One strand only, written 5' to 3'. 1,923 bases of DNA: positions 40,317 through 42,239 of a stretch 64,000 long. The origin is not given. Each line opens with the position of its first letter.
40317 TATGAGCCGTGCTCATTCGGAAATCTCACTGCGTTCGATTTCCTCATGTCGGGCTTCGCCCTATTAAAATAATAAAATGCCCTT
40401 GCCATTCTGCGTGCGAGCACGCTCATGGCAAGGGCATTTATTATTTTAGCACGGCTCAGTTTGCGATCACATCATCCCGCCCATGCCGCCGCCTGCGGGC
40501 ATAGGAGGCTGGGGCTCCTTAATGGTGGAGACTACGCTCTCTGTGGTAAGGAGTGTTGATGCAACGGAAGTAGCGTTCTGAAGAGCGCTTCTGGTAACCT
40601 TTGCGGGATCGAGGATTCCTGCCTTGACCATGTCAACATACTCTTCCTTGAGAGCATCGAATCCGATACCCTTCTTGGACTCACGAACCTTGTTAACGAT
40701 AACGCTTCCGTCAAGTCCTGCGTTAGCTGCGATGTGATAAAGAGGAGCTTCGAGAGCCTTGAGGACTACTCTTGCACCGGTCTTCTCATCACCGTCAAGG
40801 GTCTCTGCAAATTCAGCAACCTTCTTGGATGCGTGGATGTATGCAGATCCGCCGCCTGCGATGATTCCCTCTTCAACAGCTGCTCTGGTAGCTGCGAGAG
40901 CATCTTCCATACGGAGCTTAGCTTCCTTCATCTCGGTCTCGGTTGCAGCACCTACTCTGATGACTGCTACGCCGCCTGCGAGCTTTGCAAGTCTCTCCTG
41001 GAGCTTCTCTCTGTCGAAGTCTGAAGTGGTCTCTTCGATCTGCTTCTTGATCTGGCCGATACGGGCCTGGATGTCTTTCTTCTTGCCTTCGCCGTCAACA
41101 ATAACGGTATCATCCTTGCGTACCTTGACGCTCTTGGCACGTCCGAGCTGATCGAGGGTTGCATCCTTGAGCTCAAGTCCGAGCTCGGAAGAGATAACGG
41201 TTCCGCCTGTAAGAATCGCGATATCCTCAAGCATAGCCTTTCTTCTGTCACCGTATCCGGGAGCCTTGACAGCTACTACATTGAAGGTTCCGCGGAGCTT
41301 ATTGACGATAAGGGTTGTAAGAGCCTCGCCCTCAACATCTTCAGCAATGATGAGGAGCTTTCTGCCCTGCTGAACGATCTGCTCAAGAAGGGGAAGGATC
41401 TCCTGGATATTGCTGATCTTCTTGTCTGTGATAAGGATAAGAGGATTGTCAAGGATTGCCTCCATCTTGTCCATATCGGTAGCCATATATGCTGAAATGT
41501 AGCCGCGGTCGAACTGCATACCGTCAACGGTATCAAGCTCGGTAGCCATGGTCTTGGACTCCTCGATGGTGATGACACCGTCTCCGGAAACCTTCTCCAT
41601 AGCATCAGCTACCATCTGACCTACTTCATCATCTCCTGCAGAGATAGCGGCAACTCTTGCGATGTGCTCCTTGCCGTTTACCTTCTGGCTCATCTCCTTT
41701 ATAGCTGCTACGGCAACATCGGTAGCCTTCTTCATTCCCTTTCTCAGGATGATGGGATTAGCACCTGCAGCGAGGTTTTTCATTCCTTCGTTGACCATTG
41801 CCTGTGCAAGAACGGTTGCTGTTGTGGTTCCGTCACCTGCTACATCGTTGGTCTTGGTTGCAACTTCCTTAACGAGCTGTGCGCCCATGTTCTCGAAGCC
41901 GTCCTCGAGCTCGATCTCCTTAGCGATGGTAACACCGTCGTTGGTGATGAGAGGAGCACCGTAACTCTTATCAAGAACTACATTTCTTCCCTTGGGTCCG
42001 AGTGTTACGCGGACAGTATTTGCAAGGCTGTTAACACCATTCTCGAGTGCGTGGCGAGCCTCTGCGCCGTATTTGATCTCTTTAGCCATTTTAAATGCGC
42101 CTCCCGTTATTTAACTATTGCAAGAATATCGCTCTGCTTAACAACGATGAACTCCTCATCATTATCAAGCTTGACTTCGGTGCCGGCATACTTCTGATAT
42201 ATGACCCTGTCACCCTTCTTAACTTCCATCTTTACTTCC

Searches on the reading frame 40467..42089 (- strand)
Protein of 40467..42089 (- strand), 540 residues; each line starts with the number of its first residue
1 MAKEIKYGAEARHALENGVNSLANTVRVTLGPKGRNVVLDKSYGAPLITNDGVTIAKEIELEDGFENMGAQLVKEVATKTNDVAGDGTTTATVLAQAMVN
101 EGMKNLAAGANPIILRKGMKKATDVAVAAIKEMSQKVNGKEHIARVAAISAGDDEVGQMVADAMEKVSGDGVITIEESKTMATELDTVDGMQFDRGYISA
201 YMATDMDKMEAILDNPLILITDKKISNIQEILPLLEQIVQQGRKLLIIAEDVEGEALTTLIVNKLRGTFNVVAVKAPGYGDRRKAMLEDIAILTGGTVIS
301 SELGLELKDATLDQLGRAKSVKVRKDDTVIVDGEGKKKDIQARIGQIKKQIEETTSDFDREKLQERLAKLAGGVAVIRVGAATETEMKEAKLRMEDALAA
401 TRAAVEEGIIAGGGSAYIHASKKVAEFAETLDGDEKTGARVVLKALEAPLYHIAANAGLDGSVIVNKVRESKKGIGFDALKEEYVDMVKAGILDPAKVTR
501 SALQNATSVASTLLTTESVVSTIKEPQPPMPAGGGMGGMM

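Call 31: search_protein_families(library=ncbifam, proteins=[window:40467-42089:-], max_evalue=1e-10)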
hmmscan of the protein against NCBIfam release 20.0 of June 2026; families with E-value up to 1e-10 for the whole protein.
window:40467-42089:- (540 aa): 19 families
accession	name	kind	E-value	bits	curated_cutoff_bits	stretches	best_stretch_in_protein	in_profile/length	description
NF000592.1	PRK00013.1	subfamily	3.2e-252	837.6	397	1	2-523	1-523/524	chaperonin GroEL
TIGR02348.1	GroEL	equivalog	1.2e-248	825.9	582.1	1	2-525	1-525/526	chaperonin GroEL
NF009487.0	PRK12849.1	subfamily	3.5e-243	807.8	352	1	1-538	1-539/543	chaperonin GroEL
NF009488.0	PRK12850.1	subfamily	2.2e-242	805.4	475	1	1-536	2-537/544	chaperonin GroEL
NF009489.0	PRK12851.1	subfamily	6.8e-242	803.6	464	1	1-531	2-532/541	chaperonin GroEL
NF010704.0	PRK14104.1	subfamily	7.9e-216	717.5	1041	1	2-539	3-544/546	chaperonin GroEL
NF038369.1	GroEL3_Chlamy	exception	2.1e-78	264.2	600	1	9-519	10-505/506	variant chaperonin GroEL3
NF038370.1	GroEL2_Chlamy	exception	1.4e-52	179.1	600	1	25-518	25-517/533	variant chaperonin GroEL2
NF041083.2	thermosome_beta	equivalog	1.4e-38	133.2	400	2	7-186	14-193/520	thermosome subunit beta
NF041082.2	thermosome_alpha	equivalog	3.9e-38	131.6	450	2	7-332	14-358/519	thermosome subunit alpha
TIGR02339.1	thermosome_arch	subfamily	1.2e-35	123.3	671.1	2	7-186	13-193/521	thermosome subunit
TIGR02345.1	chap_CCT_eta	equivalog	1.2e-31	109.6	669.2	2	373-521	367-519/523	T-complex protein 1 subunit eta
TIGR02342.1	chap_CCT_delta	equivalog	2.1e-31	109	695.35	2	12-180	11-176/517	T-complex protein 1 subunit delta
TIGR02343.1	chap_CCT_epsi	equivalog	4e-28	98.3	710.5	1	7-185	24-201/532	T-complex protein 1 subunit epsilon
TIGR02347.1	chap_CCT_zeta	equivalog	6.8e-26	90.9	587.15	2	17-194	23-197/531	T-complex protein 1 subunit zeta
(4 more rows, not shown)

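Call 33: list_cluster_members(proteins=[window:40467-42089:-, window:15940-18030:-, P0002])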
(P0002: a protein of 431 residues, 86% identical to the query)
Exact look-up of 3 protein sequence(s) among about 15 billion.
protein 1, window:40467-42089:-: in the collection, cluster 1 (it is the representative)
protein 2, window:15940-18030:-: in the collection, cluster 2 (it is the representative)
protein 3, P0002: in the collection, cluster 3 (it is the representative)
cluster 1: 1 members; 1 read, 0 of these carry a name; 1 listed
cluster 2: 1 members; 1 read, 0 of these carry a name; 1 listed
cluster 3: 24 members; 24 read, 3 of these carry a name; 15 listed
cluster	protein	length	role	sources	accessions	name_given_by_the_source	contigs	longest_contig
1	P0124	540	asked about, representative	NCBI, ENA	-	-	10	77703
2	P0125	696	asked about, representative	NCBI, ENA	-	-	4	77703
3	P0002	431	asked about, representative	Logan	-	-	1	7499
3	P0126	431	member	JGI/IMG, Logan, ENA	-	integrase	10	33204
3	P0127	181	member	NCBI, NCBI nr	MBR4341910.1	MAG: site-specific integrase, partial [Lachnospiraceae bacterium] | site-specific integrase [Lachnospiraceae bacterium]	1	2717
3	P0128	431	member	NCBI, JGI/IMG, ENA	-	integrase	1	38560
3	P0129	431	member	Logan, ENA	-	-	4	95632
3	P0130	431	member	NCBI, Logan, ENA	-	-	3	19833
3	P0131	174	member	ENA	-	-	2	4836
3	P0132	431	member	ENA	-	-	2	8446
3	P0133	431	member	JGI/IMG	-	-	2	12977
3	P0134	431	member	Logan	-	-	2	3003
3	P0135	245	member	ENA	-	-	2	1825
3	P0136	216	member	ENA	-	-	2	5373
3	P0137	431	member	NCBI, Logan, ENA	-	-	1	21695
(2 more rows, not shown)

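Call 46: find_homologous_proteins(query=window:40467-42089:-, max_evalue=1e-100)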
Query window:40467-42089:- (540 aa): 8000 proteins with E <= 1e-100 among 8000 candidates; the best 120 are listed.
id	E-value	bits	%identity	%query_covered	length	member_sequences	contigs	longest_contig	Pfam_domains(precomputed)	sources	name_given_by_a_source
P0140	0.0e+0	1130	70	97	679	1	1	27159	PF00118.30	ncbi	-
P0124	0.0e+0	1120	100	100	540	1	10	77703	PF00118.30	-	-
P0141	0.0e+0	1116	100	100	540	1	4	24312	PF00118.30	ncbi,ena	-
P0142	0.0e+0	1115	100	100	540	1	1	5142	PF00118.30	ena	-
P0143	0.0e+0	1113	100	100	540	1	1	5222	PF00118.30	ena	-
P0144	0.0e+0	1110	99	100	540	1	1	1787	PF00118.30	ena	-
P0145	0.0e+0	1109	99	100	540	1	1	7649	PF00118.30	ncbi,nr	ncbi:MAG: chaperonin GroEL, partial [Lachnospiraceae bacterium]|nr:chaperonin GroEL [Lachnospiraceae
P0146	0.0e+0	1108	99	100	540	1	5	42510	PF00118.30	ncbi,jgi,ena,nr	ncbi:MAG: chaperonin GroEL [Lachnospiraceae bacterium]|nr:chaperonin GroEL [Lachnospiraceae bacteriu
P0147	0.0e+0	1108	99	100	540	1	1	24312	PF00118.30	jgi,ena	-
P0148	0.0e+0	1107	99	100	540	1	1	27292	PF00118.30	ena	-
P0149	0.0e+0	1103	99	99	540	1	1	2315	PF00118.30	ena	-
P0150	0.0e+0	1102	99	100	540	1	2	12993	PF00118.30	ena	-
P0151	0.0e+0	1101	99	100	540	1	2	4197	PF00118.30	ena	-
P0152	0.0e+0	1099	99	100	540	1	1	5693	PF00118.30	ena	-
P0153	0.0e+0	1099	99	100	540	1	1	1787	PF00118.30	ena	-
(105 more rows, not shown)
